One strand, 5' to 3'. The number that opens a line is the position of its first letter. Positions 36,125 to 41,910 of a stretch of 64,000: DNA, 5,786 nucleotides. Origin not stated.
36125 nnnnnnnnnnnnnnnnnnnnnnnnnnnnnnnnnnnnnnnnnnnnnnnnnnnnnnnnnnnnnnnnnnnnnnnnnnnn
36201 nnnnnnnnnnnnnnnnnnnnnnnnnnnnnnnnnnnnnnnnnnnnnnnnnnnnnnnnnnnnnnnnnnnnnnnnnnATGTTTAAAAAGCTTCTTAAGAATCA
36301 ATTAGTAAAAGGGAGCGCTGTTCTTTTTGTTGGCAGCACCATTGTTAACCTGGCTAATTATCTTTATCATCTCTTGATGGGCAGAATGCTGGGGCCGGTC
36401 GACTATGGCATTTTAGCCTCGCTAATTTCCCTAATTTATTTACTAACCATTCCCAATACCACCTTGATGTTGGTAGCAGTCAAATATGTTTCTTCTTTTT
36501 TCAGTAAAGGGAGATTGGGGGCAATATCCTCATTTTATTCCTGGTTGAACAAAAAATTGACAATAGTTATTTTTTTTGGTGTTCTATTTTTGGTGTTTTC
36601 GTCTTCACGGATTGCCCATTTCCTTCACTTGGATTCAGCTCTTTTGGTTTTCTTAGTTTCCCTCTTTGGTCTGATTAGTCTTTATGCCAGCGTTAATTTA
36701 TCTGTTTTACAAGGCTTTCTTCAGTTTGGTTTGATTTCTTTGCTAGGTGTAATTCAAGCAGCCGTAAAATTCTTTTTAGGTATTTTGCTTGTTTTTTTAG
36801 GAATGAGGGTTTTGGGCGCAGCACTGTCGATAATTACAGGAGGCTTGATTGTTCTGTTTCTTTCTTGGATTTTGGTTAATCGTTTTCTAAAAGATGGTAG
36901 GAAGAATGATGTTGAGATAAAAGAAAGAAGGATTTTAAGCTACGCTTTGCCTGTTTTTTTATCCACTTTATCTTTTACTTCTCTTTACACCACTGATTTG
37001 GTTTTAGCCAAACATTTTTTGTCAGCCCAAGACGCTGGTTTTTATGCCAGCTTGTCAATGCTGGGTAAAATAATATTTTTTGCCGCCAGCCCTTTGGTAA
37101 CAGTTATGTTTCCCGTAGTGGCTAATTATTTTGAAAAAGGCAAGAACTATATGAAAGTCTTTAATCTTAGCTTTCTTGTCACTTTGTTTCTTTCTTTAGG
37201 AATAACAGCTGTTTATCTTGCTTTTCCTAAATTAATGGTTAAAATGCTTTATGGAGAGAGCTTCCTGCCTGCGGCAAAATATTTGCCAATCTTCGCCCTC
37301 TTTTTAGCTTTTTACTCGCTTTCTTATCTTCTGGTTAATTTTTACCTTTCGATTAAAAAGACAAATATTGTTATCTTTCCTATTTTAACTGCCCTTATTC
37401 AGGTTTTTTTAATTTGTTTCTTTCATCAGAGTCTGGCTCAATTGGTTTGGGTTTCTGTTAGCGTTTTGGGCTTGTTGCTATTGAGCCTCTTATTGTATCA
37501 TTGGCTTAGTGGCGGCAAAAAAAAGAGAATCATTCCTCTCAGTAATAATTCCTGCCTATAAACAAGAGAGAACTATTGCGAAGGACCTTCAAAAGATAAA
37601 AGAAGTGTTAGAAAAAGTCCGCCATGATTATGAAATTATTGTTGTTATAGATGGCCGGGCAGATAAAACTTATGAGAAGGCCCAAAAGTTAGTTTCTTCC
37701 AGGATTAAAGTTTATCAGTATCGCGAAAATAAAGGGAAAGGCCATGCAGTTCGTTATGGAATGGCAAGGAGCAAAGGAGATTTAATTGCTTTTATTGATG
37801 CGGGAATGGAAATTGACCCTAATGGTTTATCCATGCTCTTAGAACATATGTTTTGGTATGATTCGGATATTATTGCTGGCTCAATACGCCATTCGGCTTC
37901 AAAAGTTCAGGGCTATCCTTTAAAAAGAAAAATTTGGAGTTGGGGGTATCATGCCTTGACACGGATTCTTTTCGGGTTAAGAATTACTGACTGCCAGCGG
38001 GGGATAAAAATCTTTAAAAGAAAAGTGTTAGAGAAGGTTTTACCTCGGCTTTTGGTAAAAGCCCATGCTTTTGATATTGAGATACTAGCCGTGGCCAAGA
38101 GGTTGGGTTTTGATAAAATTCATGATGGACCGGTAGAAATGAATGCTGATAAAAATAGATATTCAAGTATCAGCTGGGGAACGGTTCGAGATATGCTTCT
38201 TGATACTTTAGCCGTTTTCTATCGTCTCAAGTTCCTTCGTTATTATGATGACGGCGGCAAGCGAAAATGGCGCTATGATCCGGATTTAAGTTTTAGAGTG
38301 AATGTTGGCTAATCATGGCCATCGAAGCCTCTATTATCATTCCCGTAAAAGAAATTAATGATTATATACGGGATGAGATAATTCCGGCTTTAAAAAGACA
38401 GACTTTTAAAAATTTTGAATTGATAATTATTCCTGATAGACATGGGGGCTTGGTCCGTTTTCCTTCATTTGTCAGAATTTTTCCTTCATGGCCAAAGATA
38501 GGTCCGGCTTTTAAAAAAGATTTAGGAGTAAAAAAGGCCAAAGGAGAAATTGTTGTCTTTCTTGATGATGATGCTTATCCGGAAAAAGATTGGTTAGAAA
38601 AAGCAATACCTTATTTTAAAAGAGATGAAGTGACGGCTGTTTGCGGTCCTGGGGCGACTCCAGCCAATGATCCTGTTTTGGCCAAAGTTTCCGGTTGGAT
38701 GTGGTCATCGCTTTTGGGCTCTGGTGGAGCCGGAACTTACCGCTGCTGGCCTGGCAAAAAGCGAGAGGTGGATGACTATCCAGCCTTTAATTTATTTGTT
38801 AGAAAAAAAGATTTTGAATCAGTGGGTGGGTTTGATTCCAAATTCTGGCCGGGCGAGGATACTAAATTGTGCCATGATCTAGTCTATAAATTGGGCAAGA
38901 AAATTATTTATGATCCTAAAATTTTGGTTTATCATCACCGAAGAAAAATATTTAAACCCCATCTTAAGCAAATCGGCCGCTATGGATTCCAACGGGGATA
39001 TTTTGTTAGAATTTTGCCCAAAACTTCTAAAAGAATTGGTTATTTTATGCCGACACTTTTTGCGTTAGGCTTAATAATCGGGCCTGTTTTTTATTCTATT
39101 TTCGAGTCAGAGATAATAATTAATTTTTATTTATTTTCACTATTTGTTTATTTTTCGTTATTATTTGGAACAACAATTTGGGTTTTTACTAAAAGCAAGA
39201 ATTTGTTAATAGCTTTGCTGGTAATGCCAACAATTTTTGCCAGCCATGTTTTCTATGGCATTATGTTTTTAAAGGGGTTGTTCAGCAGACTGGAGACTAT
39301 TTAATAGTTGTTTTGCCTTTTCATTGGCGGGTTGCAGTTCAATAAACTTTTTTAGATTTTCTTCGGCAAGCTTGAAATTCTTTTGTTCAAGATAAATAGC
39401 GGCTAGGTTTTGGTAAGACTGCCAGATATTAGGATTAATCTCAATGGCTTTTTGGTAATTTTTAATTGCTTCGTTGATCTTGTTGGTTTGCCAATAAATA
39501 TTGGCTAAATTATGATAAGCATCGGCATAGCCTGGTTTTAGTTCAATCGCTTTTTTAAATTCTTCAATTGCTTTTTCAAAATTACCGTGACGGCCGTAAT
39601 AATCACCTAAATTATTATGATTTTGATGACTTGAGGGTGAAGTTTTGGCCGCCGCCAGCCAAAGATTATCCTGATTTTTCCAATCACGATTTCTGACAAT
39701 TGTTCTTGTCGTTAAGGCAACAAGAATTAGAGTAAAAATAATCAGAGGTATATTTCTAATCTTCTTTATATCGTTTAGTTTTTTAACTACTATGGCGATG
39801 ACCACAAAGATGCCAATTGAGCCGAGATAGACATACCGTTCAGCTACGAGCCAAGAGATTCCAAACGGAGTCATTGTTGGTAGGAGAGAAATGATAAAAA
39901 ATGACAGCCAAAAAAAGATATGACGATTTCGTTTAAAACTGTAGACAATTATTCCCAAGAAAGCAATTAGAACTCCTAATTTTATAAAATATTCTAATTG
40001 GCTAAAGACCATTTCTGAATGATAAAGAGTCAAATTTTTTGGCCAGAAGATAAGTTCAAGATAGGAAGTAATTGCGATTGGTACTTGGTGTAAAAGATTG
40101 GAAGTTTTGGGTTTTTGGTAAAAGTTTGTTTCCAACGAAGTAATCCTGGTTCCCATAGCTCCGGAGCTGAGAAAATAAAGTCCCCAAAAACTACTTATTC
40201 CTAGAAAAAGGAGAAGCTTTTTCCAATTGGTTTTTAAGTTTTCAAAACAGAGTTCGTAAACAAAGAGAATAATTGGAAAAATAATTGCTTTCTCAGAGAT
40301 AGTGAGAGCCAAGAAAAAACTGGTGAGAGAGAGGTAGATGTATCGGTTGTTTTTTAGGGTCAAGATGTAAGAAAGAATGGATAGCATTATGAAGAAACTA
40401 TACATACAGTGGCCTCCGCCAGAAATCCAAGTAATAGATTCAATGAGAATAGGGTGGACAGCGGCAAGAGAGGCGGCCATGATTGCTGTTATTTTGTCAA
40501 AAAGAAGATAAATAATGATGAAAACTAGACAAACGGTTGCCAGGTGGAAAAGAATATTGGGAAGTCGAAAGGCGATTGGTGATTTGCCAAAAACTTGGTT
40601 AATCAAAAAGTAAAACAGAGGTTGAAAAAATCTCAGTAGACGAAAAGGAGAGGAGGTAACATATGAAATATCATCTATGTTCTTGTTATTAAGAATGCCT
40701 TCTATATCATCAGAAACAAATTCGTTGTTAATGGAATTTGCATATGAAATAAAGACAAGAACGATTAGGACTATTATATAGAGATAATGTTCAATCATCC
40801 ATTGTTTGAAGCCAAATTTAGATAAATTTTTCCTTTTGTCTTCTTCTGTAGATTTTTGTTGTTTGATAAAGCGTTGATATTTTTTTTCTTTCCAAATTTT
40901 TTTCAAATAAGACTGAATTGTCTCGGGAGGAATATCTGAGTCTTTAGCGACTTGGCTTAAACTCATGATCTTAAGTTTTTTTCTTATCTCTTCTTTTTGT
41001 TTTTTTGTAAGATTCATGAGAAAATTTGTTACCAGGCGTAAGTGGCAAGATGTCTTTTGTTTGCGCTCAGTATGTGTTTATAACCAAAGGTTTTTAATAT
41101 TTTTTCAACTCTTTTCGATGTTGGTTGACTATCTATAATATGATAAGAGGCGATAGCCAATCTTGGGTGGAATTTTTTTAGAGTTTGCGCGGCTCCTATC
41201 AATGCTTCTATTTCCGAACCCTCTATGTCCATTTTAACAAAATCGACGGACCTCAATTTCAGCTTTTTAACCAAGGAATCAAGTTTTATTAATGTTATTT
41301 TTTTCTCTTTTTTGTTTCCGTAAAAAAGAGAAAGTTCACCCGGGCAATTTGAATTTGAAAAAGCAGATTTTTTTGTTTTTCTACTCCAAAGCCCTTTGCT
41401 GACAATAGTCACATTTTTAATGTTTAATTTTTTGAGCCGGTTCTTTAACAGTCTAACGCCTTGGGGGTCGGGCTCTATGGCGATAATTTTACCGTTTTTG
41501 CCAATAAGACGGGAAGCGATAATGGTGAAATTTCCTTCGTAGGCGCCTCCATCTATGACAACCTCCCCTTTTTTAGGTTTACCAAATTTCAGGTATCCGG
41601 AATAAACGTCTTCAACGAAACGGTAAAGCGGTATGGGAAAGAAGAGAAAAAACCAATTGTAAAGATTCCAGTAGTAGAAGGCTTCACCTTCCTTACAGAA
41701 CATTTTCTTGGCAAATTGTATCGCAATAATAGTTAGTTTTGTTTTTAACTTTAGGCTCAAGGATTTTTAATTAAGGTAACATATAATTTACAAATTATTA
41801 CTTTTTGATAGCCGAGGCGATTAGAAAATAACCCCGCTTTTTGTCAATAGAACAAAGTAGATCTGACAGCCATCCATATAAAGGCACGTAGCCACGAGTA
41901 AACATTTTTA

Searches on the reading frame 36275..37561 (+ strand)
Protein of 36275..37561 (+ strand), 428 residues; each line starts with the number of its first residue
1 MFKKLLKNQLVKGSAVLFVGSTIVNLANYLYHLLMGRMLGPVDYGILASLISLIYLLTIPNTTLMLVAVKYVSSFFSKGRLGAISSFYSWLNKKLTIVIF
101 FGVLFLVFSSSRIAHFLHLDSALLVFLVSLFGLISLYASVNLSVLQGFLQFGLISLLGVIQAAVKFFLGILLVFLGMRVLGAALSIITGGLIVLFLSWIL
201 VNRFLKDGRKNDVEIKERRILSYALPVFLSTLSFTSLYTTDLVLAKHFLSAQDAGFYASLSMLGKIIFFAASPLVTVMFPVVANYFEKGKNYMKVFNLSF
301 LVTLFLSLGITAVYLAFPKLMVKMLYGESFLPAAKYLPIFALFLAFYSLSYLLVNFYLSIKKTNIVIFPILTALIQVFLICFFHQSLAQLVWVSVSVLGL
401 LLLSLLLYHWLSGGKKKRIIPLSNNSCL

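Call 15: search_protein_families(library=pfam, proteins=[window:36275-37561:+], max_evalue=0.001)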
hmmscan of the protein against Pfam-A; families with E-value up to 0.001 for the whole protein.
window:36275-37561:+ (428 aa): 2 families
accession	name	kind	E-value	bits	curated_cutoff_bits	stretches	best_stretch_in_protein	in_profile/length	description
PF01943.22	Polysacc_synt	-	6.5e-16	59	28.2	1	10-285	1-273/274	Polysaccharide biosynthesis protein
PF13440.11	Polysacc_synt_3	-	1.1e-10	41.7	23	1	35-334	2-292/293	Polysaccharide biosynthesis protein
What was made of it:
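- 36275..37561 (+): Second Wzx/MOP-family flippase, overlapping the start of the DPM1-like gene. A candidate flippase for the lipid-linked donor. PF01943 and PF13440 (call 15).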

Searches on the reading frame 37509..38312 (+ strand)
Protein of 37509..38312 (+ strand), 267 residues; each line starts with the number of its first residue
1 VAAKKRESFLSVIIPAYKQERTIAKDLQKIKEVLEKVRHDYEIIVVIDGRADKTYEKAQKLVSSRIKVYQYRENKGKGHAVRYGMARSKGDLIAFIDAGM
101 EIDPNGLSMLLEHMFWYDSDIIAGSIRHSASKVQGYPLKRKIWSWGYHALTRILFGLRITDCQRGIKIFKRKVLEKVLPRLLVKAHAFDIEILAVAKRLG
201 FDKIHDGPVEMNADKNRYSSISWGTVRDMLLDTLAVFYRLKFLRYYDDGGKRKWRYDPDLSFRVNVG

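Call 16: search_protein_families(library=pfam, proteins=[window:37509-38312:+], max_evalue=0.001)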
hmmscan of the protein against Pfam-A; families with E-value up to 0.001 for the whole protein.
window:37509-38312:+ (267 aa): 3 families
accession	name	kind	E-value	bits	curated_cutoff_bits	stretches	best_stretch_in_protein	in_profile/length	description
PF00535.33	Glycos_transf_2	-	4.3e-27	95.5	23.3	1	11-177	1-167/168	Glycosyl transferase family 2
PF13641.12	Glyco_tranf_2_3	-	1.1e-06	29.2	27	1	10-111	3-108/230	Glycosyltransferase like family 2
PF10111.15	Glyco_tranf_2_2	-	5.3e-05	23.3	27.3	1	11-101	1-93/276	Glycosyltransferase like family 2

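Call 41: search_protein_families(library=ncbifam, proteins=[window:37509-38312:+], max_evalue=0.001)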
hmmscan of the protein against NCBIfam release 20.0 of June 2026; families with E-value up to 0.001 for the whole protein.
window:37509-38312:+ (267 aa): 22 families
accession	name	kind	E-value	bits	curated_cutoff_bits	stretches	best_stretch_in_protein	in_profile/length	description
NF010496.0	PRK13915.1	equivalog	9e-15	54.5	262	1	2-112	25-140/307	glucosyl-3-phosphoglycerate synthase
NF047588.1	GlcsyltransPgfSStrep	equivalog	2e-14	53.6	500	1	10-178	3-168/308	glycosyltransferase PgfS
TIGR03937.1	PgaC_IcaA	equivalog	1e-13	51.1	422.3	1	5-114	42-150/407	poly-beta-1,6-N-acetyl-D-glucosamine synthase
NF041875.1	EPS_EpsD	equivalog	1.1e-11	44.7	370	1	10-130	1-120/325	exopolysaccharide biosynthesis glycosyltransferase EpsD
NF047683.1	TeichurnBiosyTuaG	equivalog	2.7e-11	43.6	400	1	6-114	4-111/252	teichuronic acid biosynthesis protein TuaG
NF007482.0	PRK10073.1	equivalog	1.4e-10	40.7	423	1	6-121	4-117/334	glycosyltransferase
TIGR04283.1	glyco_like_mftF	equivalog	2.1e-10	40.5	182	1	10-118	1-99/221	TIGR04283 family arsenosugar biosynthesis glycosyltransferase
NF058614.1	PPMAGASynPpgS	equivalog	3.3e-10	39.8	370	1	12-210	4-195/226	polyprenyl-phospho-N-acetylgalactosaminyl synthase PpgS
NF007986.1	PRK10714.1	equivalog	6.6e-10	38.5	529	1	10-114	8-115/316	undecaprenyl-phosphate 4-deoxy-4-formamido-L-arabinose transferase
TIGR03965.1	mycofact_glyco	equivalog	2.4e-09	36.6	280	1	8-126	74-191/467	mycofactocin biosynthesis glycosyltransferase MftF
NF038299.1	EPS_HpsN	equivalog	4.7e-09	35.7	425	1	9-109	2-101/317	hormogonium polysaccharide biosynthesis glycosyltransferase HpsN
NF050050.1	ProtGlycPglI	equivalog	1e-08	35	500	1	8-114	2-108/306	GalNAc(5)-diNAcBac-PP-undecaprenol beta-1,3-glucosyltransferase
TIGR04182.1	glyco_TIGR04182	equivalog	9.4e-08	31.8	325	1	11-192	3-170/293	S-layer glycoprotein N-glycosyltransferase AglJ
NF041865.1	EpsU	equivalog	2.7e-07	30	700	1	10-105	41-138/394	exopolysaccharide biosynthesis GT2 family glycosyltransferase EpsU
NF038302.1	EPS_HpsE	equivalog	3.2e-07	29.6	300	1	10-98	3-95/307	hormogonium polysaccharide biosynthesis glycosyltransferase HpsE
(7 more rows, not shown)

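Call 50: search_solved_structures(query=window:37509-38309:+, max_evalue=0.001)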
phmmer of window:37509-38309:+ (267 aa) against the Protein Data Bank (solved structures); distinct sequences matched with E-value up to 0.001: 23.
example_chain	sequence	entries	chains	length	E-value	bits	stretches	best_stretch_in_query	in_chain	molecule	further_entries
5mlz_A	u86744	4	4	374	8.1e-16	61.6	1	10-175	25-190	Dolichol monophosphate mannose synthase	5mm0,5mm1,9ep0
6p61_A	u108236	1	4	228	6.1e-09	39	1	5-114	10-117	Glycosyltransferase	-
2z87_A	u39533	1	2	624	2.1e-08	37.2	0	3-113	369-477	Chondroitin synthase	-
2z86_A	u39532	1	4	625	2.1e-08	37.2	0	3-113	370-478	Chondroitin synthase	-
5ekp_C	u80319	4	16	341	3.5e-08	36.5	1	10-124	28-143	Uncharacterized glycosyltransferase sll0501 | Glycosyltransferase sll0501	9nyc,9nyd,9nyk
5eke_A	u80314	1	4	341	3.6e-08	36.5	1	10-124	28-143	Uncharacterized glycosyltransferase sll0501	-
9nye_A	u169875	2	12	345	3.6e-08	36.5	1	10-124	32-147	Glycosyltransferase sll0501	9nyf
9hwj_A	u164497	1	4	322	8.5e-07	32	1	10-113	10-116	Undecaprenyl-phosphate 4-deoxy-4-formamido-L-arabinose transferase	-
9omm_A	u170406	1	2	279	3.2e-06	30.1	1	9-123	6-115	Glycosyltransferase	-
9omh_A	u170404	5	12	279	3.2e-06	30.1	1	9-123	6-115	Glycosyltransferase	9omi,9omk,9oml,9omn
9bhc_C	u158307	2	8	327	3.9e-06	29.8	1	10-113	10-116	Undecaprenyl-phosphate 4-deoxy-4-formamido-L-arabinose transferase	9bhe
9omj_A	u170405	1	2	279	4.4e-06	29.6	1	10-123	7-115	Glycosyltransferase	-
8vxh_A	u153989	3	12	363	4.9e-06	29.5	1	10-113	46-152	Undecaprenyl-phosphate 4-deoxy-4-formamido-L-arabinose transferase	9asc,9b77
8bz4_A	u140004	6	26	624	2.1e-05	27.4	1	4-135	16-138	Glycosyltransferase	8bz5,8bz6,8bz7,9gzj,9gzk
8bz8_A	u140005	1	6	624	2.1e-05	27.4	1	4-135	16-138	Glycosyltransferase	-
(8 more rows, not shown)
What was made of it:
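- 37509..38312 (+): DPM1/GtrB/ArnC-like GT2: the putative polyprenyl-phosphate-sugar synthase that supplies the donor. Best PDB sequence hit is Dol-P-Man synthase 5mlz (E 8e-16), followed by GtrB 5ekp and ArnC (call 50).
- On Three-component extracytoplasmic glycosylation system: The ORF at 37509-38312 matches 5mlz at E 8e-16, GtrB 5ekp at E 3.5e-8, and ArnC (call 50).
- Checked: Its best solved relative is Pyrococcus Dol-P-Man synthase 5mlz, E 8e-16 (call 50).
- The donor synthase is identified in call 50. A DPM1-like synthase is present (call 50).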

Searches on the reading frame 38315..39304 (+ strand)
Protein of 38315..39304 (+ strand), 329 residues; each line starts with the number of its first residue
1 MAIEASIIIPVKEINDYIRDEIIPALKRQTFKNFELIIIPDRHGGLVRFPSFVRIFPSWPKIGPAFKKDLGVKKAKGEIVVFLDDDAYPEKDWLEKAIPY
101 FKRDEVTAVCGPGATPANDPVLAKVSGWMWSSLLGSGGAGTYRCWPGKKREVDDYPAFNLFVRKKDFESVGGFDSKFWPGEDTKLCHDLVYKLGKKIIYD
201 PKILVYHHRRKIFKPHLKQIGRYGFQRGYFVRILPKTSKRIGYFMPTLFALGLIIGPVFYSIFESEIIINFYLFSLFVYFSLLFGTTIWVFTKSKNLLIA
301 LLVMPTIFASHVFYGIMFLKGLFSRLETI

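Call 16: search_protein_families(library=pfam, proteins=[window:38315-39304:+], max_evalue=0.001)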
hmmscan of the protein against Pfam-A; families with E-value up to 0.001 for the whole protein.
window:38315-39304:+ (329 aa): 4 families
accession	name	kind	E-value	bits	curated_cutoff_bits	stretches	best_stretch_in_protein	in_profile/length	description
PF00535.33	Glycos_transf_2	-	7.4e-12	45.9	23.3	1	6-114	1-116/168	Glycosyl transferase family 2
PF13632.12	Glyco_trans_2_3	-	5.9e-10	39.7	27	1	79-289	1-195/198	Glycosyl transferase family group 2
PF10111.15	Glyco_tranf_2_2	-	1.4e-07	31.8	27.3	1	6-98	1-103/276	Glycosyltransferase like family 2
PF13641.12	Glyco_tranf_2_3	-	5.2e-05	23.8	27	1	71-222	81-226/230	Glycosyltransferase like family 2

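Call 41: search_protein_families(library=ncbifam, proteins=[window:38315-39304:+], max_evalue=0.001)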
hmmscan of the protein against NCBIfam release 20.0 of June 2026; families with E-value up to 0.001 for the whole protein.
window:38315-39304:+ (329 aa): 7 families
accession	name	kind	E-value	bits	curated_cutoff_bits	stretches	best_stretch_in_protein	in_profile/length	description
TIGR03965.1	mycofact_glyco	equivalog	3.2e-23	82.3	280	1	5-240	76-313/467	mycofactocin biosynthesis glycosyltransferase MftF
NF041875.1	EPS_EpsD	equivalog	2e-17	63.6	370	1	6-225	2-225/325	exopolysaccharide biosynthesis glycosyltransferase EpsD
NF041394.1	GtaseAglG_Halo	equivalog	2e-11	43.7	440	1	65-235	71-242/304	glucosyl-dolichyl phosphate glucuronosyltransferase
NF038302.1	EPS_HpsE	equivalog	2.9e-09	36.3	300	1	61-108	71-118/307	hormogonium polysaccharide biosynthesis glycosyltransferase HpsE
TIGR04283.1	glyco_like_mftF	equivalog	1e-07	31.8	182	0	6-107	2-103/221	TIGR04283 family arsenosugar biosynthesis glycosyltransferase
NF038299.1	EPS_HpsN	equivalog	5.5e-07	28.9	425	1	6-111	4-117/317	hormogonium polysaccharide biosynthesis glycosyltransferase HpsN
NF047683.1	TeichurnBiosyTuaG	equivalog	1.8e-06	27.8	400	1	5-105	8-115/252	teichuronic acid biosynthesis protein TuaG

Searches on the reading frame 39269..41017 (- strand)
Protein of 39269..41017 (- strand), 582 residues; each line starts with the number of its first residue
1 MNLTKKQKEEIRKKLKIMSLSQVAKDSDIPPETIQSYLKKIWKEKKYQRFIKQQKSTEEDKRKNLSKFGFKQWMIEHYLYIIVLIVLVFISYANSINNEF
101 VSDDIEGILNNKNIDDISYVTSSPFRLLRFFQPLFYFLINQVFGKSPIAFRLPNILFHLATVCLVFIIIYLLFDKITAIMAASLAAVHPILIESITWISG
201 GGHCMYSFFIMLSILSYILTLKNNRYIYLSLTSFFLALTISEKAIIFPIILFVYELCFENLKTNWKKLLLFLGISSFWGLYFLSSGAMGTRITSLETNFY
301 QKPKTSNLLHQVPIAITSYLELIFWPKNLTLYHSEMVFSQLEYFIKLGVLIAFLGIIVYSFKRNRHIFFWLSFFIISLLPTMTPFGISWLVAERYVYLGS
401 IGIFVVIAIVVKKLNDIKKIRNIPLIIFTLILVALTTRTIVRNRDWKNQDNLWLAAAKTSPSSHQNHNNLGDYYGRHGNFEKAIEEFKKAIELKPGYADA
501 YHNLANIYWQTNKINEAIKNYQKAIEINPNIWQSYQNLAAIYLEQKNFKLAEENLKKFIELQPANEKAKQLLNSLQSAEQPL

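Call 9: search_protein_families(library=pfam, proteins=[window:39269-41017:-], max_evalue=0.01)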
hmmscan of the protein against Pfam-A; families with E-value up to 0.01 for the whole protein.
window:39269-41017:- (582 aa): 19 families
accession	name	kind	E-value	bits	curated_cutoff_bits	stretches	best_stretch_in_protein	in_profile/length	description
PF13181.12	TPR_8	-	6e-23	79.4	25.7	3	498-530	1-33/34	Tetratricopeptide repeat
PF00515.34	TPR_1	-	1.2e-21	76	27.8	3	498-530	1-33/34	Tetratricopeptide repeat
PF07719.23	TPR_2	-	1.2e-21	75.4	27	3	498-530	1-33/34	Tetratricopeptide repeat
PF13414.12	TPR_11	-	2.7e-16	59.4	26.8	2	476-511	6-41/42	TPR repeat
PF13431.12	TPR_17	-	2.7e-16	58.8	24.4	2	521-552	2-33/34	Tetratricopeptide repeat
PF13424.12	TPR_12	-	7.8e-15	55.3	30.1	1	467-527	6-74/77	Tetratricopeptide repeat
PF13432.12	TPR_16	-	1.3e-14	54.7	32.7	2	469-529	2-62/65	Tetratricopeptide repeat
PF14559.12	TPR_19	-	7.1e-12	45.9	25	2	477-540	4-66/68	Tetratricopeptide repeat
PF13374.12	TPR_10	-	1.9e-11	44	27.5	1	498-527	2-31/42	Tetratricopeptide repeat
PF13428.12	TPR_14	-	1e-10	41.6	23.5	1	470-506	7-43/44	Tetratricopeptide repeat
PF13371.12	TPR_9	-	3.6e-07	30.5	35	1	505-573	2-70/73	Tetratricopeptide repeat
PF23914.1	TPR_CcmH_CycH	-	8.1e-06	26.2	42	1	460-567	46-156/158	Cytochrome c-type biogenesis protein H TPR domain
PF13231.12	PMT_2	-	1.9e-05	25.4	26.1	1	135-275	9-152/160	Dolichyl-phosphate-mannose-protein mannosyltransferase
PF10602.15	RPN7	-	2e-05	24.8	29.6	0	463-492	35-64/174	26S proteasome subunit RPN7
PF24885.1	TPR_NPHP3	-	5.4e-05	23.1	100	1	469-570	104-221/239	Nephrocystin-3 TPR domain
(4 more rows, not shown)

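Call 10: search_protein_families(library=ncbifam, proteins=[window:39269-41017:-], max_evalue=0.01)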
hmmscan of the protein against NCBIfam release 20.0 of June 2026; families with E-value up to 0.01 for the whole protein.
window:39269-41017:- (582 aa): 30 families (the best 25 are shown)
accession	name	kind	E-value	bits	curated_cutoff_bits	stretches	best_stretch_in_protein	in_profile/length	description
TIGR02521.1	type_IV_pilW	equivalog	8.5e-16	58.2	154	2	464-534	31-101/234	type IV pilus biogenesis/stability protein PilW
TIGR02917.1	PEP_TPR_lipo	equivalog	1.4e-15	56.3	312.2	1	456-579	559-682/899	XrtA/PEP-CTERM system TPR-repeat protein PrsT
NF040959.1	MamA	equivalog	2.8e-15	56.3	200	2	439-527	114-202/204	magnetosome protein MamA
NF047558.1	TPR_END_plus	domain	8.6e-14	51.2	32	2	500-532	1-33/56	TPR end-of-group domain-containing protein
NF033762.1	social_mot_Tgl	equivalog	3.3e-11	43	225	1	465-550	32-118/252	social motility TPR repeat lipoprotein Tgl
NF008391.2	PRK11189.1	equivalog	3.2e-09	36.7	250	1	456-522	91-157/297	lipoprotein NlpI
NF002725.1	PRK02603.1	equivalog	1e-07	32.1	143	1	477-547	48-121/173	photosystem I assembly protein Ycf3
NF033758.1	gliding_GltE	equivalog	1.7e-07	30.6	225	1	415-551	37-173/411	adventurous gliding motility TPR repeat lipoprotein GltE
TIGR00990.1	3a0801s09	subfamily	1.9e-07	30.1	757.25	1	466-565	333-432/615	mitochondrial import receptor subunit TOM70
NF053607.1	CHU_0125_OmpA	equivalog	6.5e-07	28.2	620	1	476-567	31-122/639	CHU_0125 family OmpA-like outer membrane integrity protein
NF033920.0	C39_PA2778_fam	equivalog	1.4e-06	27.9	150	1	441-529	167-255/255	PA2778 family cysteine peptidase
NF053779.1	BT3442_fam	equivalog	7.4e-06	24.9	940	1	467-561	225-320/563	BT3442 family protein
NF040561.1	PrimPol_Msp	equivalog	1.6e-05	23.7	200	1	467-557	28-127/515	CRISPR-associated primase-polymerase type A1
TIGR02552.1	LcrH_SycD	equivalog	1.7e-05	24.5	104.8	1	477-574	31-128/136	SycD/LcrH family type III secretion system chaperone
TIGR03939.1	PGA_TPR_OMP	equivalog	3.5e-05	22.2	366.65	1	477-580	408-511/800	poly-beta-1,6 N-acetyl-D-glucosamine export porin PgaA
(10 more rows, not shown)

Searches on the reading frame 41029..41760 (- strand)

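Call 16: search_protein_families(library=pfam, proteins=[window:41029-41760:-], max_evalue=0.001)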
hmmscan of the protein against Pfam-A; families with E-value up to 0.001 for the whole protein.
window:41029-41760:- (243 aa): 5 families
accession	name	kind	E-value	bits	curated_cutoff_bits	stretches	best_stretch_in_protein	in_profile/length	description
PF05050.19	Methyltransf_21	-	1.5e-19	71.2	22.7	1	70-228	1-172/173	Methyltransferase FkbM domain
PF13847.12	Methyltransf_31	-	1.5e-06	28.4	27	1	63-119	2-58/145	Methyltransferase domain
PF02475.24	TRM5-TYW2_MTfase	-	0.00021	21.7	28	1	63-118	35-89/164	TRM5/TYW2 methyltransferase domain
PF01135.25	PCMT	-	0.00044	20.5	20.3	1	63-120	72-129/210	Protein-L-isoaspartate(D-aspartate) O-methyltransferase (PCMT)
PF01189.24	Methyltr_RsmB-F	-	0.00098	19.3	27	0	61-122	5-66/199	16S rRNA methyltransferase RsmB/F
